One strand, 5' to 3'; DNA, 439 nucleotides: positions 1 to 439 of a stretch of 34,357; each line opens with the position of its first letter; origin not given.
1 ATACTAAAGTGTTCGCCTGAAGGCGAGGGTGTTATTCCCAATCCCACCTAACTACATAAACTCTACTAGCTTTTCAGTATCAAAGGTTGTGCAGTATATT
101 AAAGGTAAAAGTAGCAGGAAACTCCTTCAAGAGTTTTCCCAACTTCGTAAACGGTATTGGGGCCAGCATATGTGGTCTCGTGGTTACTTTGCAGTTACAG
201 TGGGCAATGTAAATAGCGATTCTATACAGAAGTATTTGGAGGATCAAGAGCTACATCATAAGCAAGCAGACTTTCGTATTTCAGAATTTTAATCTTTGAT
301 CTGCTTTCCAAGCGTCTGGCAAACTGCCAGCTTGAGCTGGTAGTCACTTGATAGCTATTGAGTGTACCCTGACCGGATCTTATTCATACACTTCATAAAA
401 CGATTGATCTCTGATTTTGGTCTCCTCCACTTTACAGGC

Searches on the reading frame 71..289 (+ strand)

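Call 99: search_protein_families(library=pfam, proteins=[window:71-289:+], max_evalue=0.001)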
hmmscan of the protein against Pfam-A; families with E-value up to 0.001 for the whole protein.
seq(73 aa): 1 family
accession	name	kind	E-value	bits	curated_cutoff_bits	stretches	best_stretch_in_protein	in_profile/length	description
PF01797.21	Y1_Tnp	-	2.2e-19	70.2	23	1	2-59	64-121/121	Transposase IS200 like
